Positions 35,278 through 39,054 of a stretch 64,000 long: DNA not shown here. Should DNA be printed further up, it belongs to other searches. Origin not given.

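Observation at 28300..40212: Cellulosome-style cohesin/dockerin operon whose cargo is a giant S8 protease and whose anchor is a TM helix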

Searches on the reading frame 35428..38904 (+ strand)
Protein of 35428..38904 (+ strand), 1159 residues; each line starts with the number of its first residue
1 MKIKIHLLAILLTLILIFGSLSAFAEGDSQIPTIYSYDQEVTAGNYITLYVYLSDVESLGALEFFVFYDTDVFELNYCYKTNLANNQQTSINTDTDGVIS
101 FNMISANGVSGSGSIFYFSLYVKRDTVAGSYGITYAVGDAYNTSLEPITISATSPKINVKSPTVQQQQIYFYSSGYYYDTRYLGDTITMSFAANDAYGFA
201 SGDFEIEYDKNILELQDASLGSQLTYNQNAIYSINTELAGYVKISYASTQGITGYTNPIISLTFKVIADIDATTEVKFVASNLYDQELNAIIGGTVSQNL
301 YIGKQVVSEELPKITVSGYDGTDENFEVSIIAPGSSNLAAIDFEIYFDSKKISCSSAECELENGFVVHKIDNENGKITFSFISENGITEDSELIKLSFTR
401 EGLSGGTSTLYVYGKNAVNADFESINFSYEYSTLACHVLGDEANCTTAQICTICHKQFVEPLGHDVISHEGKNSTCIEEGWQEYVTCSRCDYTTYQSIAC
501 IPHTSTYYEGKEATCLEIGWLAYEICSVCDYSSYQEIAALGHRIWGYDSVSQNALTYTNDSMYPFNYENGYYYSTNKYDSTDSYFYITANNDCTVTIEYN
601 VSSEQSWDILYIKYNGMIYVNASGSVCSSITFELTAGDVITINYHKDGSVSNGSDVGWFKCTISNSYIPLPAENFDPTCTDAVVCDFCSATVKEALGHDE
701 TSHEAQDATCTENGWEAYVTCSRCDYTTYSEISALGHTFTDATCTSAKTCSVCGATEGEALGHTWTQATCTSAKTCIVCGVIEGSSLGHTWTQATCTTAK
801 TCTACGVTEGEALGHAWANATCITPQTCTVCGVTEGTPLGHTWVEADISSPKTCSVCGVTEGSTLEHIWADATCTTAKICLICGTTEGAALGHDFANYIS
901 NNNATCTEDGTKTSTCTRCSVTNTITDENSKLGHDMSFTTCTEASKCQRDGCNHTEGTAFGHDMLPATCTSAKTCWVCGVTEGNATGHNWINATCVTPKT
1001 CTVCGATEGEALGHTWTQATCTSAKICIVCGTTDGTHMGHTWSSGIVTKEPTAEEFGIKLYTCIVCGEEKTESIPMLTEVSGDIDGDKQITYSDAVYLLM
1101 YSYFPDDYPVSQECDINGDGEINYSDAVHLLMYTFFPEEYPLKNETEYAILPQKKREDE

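Call 6: search_protein_families(library=pfam, proteins=[window:35428-38904:+], max_evalue=0.1)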
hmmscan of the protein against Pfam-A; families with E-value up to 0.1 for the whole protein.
window:35428-38904:+ (1159 aa): 3 families
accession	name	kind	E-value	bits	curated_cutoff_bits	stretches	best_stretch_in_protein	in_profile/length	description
PF00963.24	Cohesin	-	1.4e-19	71.1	24.1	3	182-294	11-130/139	Cohesin domain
PF00404.24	Dockerin_1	-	0.00026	21.6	22.9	1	1082-1130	2-52/57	Dockerin type I domain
PF23574.1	zf-C2H2_ZNF142_18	-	0.046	14.2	27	0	720-737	4-21/35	Zinc finger protein 142 C2H2 domain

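Call 7: search_protein_families(library=ncbifam, proteins=[window:35428-38904:+], max_evalue=0.1)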
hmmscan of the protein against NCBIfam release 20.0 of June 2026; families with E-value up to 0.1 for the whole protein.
window:35428-38904:+ (1159 aa): 0 families

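Call 14: find_homologous_proteins(query=window:35428-38904:+)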
Query window:35428-38904:+ (1159 aa): 285 proteins with E <= 0.001 among 8000 candidates; the best 120 are listed.
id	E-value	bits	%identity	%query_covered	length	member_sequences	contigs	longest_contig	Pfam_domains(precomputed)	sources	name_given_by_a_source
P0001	0.0e+0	1089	33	65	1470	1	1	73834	PF00404.25,PF00963.25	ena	-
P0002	0.0e+0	1080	42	90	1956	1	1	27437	PF00963.25,PF13243.13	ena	-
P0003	1.1e-277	942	47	82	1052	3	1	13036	PF00963.25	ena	-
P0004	5.9e-246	837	31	74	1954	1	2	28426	PF13306.13,PF00404.25,PF00963.25,PF26029.1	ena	-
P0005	4.9e-240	817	43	79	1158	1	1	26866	PF00963.25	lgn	-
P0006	2.1e-234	799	33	91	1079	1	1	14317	PF00963.25,PF07572.18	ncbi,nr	ncbi:MAG: hypothetical protein E7344_01765, partial [Clostridiales bacterium]|nr:hypothetical protei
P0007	2.5e-224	765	35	66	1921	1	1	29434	PF25429.2,PF00963.25,PF00395.26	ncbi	-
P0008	3.8e-211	722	39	93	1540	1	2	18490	PF00963.25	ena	-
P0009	7.5e-211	721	37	91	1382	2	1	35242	PF00963.25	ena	-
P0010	4.4e-196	672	37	76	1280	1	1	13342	PF00963.25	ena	-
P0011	3.7e-182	626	30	54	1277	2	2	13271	-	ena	-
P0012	8.9e-179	614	29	93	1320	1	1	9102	PF07102.18,PF00963.25,PF09821.15,PF22345.3,PF08360.16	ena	-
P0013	8.8e-176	604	31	54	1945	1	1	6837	PF23574.2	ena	-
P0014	2.2e-170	587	34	52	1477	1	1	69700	PF07564.18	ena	-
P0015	2.5e-167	576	30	57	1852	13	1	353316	-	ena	-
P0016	4.0e-163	563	29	93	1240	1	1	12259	PF02892.22,PF07102.18,PF00963.25,PF22345.3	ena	-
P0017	1.1e-158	548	38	31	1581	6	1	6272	PF13306.13,PF00963.25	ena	-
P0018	7.5e-155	535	32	64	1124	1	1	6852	PF00963.25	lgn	-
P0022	3.6e-146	506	42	47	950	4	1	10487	PF00963.25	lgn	-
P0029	7.0e-132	459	27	93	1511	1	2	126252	PF00963.25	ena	-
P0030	8.5e-132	459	30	65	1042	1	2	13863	PF00963.25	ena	-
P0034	3.6e-123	430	29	66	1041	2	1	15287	PF00963.25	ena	-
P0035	7.5e-123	429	28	93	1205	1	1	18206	PF00963.25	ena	-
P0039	3.6e-119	417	34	47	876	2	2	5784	PF00963.25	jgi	-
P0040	4.2e-111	390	31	46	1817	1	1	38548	PF13306.13,PF00404.25,PF00963.25,PF13620.13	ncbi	-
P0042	8.1e-111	389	31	47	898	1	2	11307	PF00963.25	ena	-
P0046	1.6e-107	378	27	93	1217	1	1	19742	PF00963.25,PF24157.2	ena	-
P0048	2.6e-106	374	55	8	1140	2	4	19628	PF03589.19,PF04886.17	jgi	-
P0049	5.4e-106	373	30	47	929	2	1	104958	PF00963.25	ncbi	-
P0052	1.4e-100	355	33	57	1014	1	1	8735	PF00963.25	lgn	-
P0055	1.8e-97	345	30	47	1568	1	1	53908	PF13306.13,PF00963.25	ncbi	-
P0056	7.6e-97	343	30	61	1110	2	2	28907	PF00963.25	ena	-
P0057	1.9e-96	342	26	94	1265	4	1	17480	PF02892.22,PF00963.25,PF24157.2,PF08242.19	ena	-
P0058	3.2e-96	341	31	64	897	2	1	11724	PF16058.11,PF00963.25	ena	-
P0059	5.7e-96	340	34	57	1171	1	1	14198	PF07679.23,PF13927.13,PF00963.25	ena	-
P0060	9.8e-95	336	32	58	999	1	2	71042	PF00963.25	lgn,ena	-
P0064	1.5e-88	316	32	57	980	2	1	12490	PF00963.25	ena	-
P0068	8.8e-86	306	35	46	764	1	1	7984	PF00963.25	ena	-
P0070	9.6e-83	296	32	43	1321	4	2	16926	PF00963.25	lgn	-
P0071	5.2e-82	294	31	47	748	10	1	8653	PF00963.25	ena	-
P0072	1.7e-81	292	32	46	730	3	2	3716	PF00963.25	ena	-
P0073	1.5e-80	289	31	47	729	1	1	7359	PF00963.25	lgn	-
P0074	4.4e-79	284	29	47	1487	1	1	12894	PF13306.13,PF00963.25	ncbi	-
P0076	5.5e-74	267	28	65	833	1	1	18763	PF00963.25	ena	-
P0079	8.8e-71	257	30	45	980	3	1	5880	PF00963.25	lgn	-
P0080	3.9e-70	255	37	21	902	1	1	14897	PF13306.13,PF00404.25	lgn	-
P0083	7.0e-68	247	34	45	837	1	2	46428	PF00963.25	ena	-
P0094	1.8e-62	229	33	26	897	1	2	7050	PF13306.13,PF00404.25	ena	-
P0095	4.5e-61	225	31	35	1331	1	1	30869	PF00431.27,PF12767.13,PF00963.25,PF26843.1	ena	-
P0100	5.7e-57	211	31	39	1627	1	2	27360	PF13306.13,PF00404.25,PF00963.25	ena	-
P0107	2.3e-51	192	26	56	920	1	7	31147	PF00963.25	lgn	-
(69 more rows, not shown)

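Call 16: find_encoding_contigs(protein=P0003, flank=10000, max_places=3)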
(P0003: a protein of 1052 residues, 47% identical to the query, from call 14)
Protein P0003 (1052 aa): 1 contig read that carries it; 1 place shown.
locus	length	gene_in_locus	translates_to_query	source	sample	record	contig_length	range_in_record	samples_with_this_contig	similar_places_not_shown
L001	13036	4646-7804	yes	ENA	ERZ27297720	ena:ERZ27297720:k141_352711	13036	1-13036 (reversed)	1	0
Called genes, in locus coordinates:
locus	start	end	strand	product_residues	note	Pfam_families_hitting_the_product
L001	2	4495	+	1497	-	?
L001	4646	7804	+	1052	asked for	PF00963:Cohesin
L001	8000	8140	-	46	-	-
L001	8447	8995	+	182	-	PF00583:Acetyltransf_1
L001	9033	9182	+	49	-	PF20564:DUF6774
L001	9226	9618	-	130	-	PF01243:PNPOx_N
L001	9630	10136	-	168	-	-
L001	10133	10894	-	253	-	PF04055:Radical_SAM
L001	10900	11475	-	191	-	PF13350:Y_phosphatase3, PF22785:Tc-R-P (weak)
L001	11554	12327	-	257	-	PF12746:GNAT_acetyltran, PF00583:Acetyltransf_1 (weak)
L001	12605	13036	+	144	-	?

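Call 17: find_encoding_contigs(protein=P0002, flank=10000, max_places=3)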
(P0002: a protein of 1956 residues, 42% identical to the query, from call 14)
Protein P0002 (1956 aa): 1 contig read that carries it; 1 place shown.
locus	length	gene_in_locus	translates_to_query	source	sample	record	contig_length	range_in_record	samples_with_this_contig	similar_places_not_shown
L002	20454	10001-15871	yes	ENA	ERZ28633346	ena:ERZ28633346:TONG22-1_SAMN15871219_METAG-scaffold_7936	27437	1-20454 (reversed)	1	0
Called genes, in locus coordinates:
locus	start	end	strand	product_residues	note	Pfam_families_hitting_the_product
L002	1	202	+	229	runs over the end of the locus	PF07947:YhhN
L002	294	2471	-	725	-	PF02922:CBM_48, PF00128:Alpha-amylase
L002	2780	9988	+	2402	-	PF00082:Peptidase_S8, PF02368:Big_2, PF22359:Big-like (faint), PF26918:Ig_Eae (faint), PF25390:WD40_RLD, PF25390:WD40_RLD, PF13205:Big_5 (weak), PF00404:Dockerin_1, +1 more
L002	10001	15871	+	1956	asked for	PF00963:Cohesin, PF13243:SQHop_cyclase_C (faint)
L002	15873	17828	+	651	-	PF00963:Cohesin (weak)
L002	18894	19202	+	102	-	-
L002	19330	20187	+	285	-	PF07751:Abi_2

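Call 83: predict_structure(alignment_id=A4)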
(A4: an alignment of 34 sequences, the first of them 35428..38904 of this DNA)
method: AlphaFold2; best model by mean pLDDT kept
length: 1159 residues; sequences in the alignment: 34
mean_pLDDT: 73.5   pTM: 0.32
mean pLDDT of the five models: 73.5, 72.0, 71.1, 71.0, 69.5
residues with pLDDT >= 90: 382; 70-90: 291; 50-70: 301; < 50: 185
segments of 3 or more residues with pLDDT < 50: 20-29, 742-746, 759-764, 780-786, 793-796, 810-825, 827-830, 834-840, 844-853, 860-868, 906-910, 929-968, 971-977, 979-985, 1144-1159
pLDDT, mean of each block of 10 residues (from residue 1): 67 68 40 93 92 92 97 95 89 95 93 94 91 95 93 94 68 81 91 89 96 95 90 93 95 89 93 93 90 90 73 91 93 94 96 94 92 96 93 95 90 94 93 90 82 83 75 69 77 73 64 67 68 68 60 82 91 84 93 91 86 96 93 93 87 85 70 72 73 69 67 70 68 61 51 55 49 51 47 49 53 42 47 45 43 51 42 61 57 59 50 61 49 32 31 29 43 45 47 58 57 58 65 59 78 80 80 74 63 69 67 66 71 72 47 34
secondary structure, 60 per line:
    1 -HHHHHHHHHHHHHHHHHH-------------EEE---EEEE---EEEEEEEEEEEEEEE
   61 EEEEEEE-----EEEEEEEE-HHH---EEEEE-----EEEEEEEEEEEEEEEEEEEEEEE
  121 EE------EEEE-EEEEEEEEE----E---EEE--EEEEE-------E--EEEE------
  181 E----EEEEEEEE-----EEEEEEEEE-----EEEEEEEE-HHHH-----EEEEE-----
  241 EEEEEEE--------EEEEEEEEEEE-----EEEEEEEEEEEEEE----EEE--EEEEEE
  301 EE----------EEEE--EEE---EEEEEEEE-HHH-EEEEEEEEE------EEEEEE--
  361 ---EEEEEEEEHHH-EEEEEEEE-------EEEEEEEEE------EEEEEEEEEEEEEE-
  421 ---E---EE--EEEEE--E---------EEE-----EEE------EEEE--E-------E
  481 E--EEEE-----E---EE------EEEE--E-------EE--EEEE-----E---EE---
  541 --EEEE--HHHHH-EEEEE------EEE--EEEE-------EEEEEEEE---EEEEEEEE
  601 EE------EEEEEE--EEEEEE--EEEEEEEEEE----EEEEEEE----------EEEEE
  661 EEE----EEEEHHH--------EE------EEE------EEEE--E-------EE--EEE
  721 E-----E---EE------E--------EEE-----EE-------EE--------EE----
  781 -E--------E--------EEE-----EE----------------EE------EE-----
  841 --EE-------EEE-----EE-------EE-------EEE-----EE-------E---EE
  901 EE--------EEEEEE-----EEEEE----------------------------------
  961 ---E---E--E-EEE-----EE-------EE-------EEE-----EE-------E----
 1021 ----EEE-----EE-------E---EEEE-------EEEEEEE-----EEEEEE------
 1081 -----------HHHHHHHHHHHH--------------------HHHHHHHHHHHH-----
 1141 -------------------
elements in order (helices of 4 or more, strands of 3 or more residues): H2-19 E33-35 E39-42 E46-67 E73-80 E88-92 E98-122 E129-132 E134-142 E151-153 E156-160 E171-174 E186-193 E199-207 E213-220 H222-225 E231-235 E241-247 E256-266 E272-285 E290-292 E295-302 E313-316 E319-321 E325-332 E338-346 E353-358 E364-371 E376-383 E391-399 E406-419 E432-436 E449-451 E457-459 E466-469 E484-487 E505-508 E523-526 E543-546 H549-553 E555-559 E566-568 E571-574 E582-589 E593-602 E609-614 E617-622 E625-634 E639-645 E656-663 E668-671 E691-693 E700-703 E718-721 E748-750 E800-802 E852-854 E878-880 E899-902 E911-916 E922-926 E973-975 E999-1001 E1025-1027 E1046-1049 E1057-1063 E1069-1074 H1092-1103 H1124-1135

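Call 87: fold_search(model_id=the predicted structure, library=pdb)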
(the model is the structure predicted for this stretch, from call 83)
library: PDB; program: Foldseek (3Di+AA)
matches with E <= 10: 1819; with E <= 0.001: 245
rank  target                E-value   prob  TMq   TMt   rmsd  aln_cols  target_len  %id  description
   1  3l8q_D                7.5e-12  1.00  0.10  0.32  15.3       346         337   13  Structure analysis of the type II cohesin dyad from the adaptor ScaA scaffoldin of Acetivibrio cellulolyticus (released 2010-05-05)
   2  3l8q_A                1.4e-11  1.00  0.10  0.32  15.8       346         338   14  Structure analysis of the type II cohesin dyad from the adaptor ScaA scaffoldin of Acetivibrio cellulolyticus (released 2010-05-05)
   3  3l8q_C                2.9e-11  1.00  0.10  0.34  15.7       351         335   13  Structure analysis of the type II cohesin dyad from the adaptor ScaA scaffoldin of Acetivibrio cellulolyticus (released 2010-05-05)
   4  3l8q_B                5.6e-11  1.00  0.10  0.31  16.4       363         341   12  Structure analysis of the type II cohesin dyad from the adaptor ScaA scaffoldin of Acetivibrio cellulolyticus (released 2010-05-05)
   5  8beg_A                1.9e-10  1.00  0.10  0.15  37.6       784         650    8  Structure of Ig-like domains from PrgB (released 2022-11-30)
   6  4tsh_B                2.4e-10  1.00  0.10  0.20  23.8       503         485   13  A Novel Protein Fold Forms an Intramolecular Lock to Stabilize the Tertiary Structure of Streptococcus mutans Adhesin  (released 2014-10-22)
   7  8xer_A                4.2e-10  1.00  0.09  0.11  24.7       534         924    9  Cryo-EM structure of integrin ITGAV, ITGB3 and Cilengitide TFA complex, conformation 1 (released 2024-12-18)
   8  4fl4_C                7.0e-10  1.00  0.13  0.41  11.2       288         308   13  Scaffoldin conformation and dynamics revealed by a ternary complex from the Clostridium thermocellum cellulosome (released 2012-06-27)
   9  4g1e_A                7.7e-10  1.00  0.09  0.11  21.1       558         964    8  Crystal structure of integrin alpha V beta 3 with coil-coiled tag. (released 2012-12-12)
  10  4fl4_I                8.0e-10  1.00  0.12  0.41  12.8       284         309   14  Scaffoldin conformation and dynamics revealed by a ternary complex from the Clostridium thermocellum cellulosome (released 2012-06-27)
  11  3kcp_A                9.3e-10  1.00  0.12  0.40  12.8       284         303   12  Crystal structure of interacting Clostridium thermocellum multimodular components (released 2010-02-09)
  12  3fcs_A                1.1e-09  1.00  0.09  0.11  21.5       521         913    6  Structure of complete ectodomain of integrin aIIBb3 (released 2009-01-20)
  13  3ije_A                1.4e-09  1.00  0.09  0.11  22.2       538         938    7  Crystal structure of the complete integrin alhaVbeta3 ectodomain plus an Alpha/beta transmembrane fragment (released 2009-09-29)
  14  8t2v_A                1.4e-09  1.00  0.10  0.12  21.6       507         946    6  Cryo-EM Structures of Full-length Integrin alphaIIbbeta3 in Native Lipids (released 2023-07-26)
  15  2xdh                  1.5e-09  1.00  0.11  0.84   2.1       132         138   20  Non-cellulosomal cohesin from the hyperthermophilic archaeon Archaeoglobus fulgidus (released 2010-05-26)
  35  3k6s_A                9.6e-09  1.00  0.10  0.11  20.2       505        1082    9  Structure of integrin alphaXbeta2 ectodomain (released 2010-01-12)
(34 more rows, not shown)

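Call 112: find_encoding_contigs(protein=P0001, flank=9000, max_places=1)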
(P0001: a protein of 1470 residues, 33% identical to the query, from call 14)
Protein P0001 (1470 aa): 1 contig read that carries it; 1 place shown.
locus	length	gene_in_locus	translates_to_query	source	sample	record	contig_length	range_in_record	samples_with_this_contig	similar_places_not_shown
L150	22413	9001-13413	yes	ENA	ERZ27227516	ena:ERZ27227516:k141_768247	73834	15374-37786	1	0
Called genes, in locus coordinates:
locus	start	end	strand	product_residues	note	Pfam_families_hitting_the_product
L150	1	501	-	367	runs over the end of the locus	-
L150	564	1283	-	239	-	PF04542:Sigma70_r2, PF08281:Sigma70_r4_2 (faint), PF04545:Sigma70_r4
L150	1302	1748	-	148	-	PF13581:HATPase_c_2, PF02518:HATPase_c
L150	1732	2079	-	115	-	PF01740:STAS, PF13466:STAS_2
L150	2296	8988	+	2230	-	PF00082:Peptidase_S8, PF02368:Big_2 (weak), PF21461:HL_N-beta (faint), PF22359:Big-like (faint), PF26918:Ig_Eae (faint), PF02368:Big_2, PF00404:Dockerin_1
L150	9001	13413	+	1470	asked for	PF00963:Cohesin, PF00404:Dockerin_1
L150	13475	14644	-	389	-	PF00438:S-AdoMet_synt_N, PF02772:S-AdoMet_synt_M, PF02773:S-AdoMet_synt_C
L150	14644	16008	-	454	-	PF01594:AI-2E_transport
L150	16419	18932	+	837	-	PF02687:FtsX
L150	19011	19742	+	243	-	PF00005:ABC_tran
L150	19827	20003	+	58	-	-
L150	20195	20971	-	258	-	PF06182:ABC2_membrane_6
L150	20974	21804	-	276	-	PF06182:ABC2_membrane_6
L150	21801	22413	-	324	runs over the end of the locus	PF00005:ABC_tran, PF13304:AAA_21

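Call 113: find_encoding_contigs(protein=P0007, flank=9000, max_places=1)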
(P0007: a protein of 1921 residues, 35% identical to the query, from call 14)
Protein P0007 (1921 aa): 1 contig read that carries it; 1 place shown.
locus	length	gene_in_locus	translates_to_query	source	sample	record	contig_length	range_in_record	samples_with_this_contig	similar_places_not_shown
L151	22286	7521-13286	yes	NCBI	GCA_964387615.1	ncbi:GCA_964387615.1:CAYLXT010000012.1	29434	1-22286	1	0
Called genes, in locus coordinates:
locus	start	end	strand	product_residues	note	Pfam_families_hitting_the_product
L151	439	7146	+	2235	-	PF13540:RCC1_2 (faint), PF00082:Peptidase_S8, PF21461:HL_N-beta (faint), PF02368:Big_2, PF25390:WD40_RLD, PF00415:RCC1 (weak), PF00404:Dockerin_1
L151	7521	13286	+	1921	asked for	PF00963:Cohesin (weak), PF25429:zf-POGZ (faint), PF00395:SLH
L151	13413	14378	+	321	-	PF02603:Hpr_kinase_N, PF07475:Hpr_kinase_C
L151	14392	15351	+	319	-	PF00480:ROK, PF01869:BcrAD_BadFG (weak)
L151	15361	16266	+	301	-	PF01565:FAD_binding_4, PF02873:MurB_C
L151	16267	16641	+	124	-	PF22740:PapZ_C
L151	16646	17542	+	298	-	PF14527:LAGLIDADG_WhiA, PF02650:HTH_WhiA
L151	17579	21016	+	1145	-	PF02811:PHP, PF07733:DNA_pol3_alpha, PF17657:DNA_pol3_finger, PF14579:HHH_6, PF01336:tRNA_anti-codon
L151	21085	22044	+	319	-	PF00365:PFK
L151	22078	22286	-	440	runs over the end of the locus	PF00768:Peptidase_S11, PF13354:Beta-lactamase2 (weak), PF07943:PBP5_C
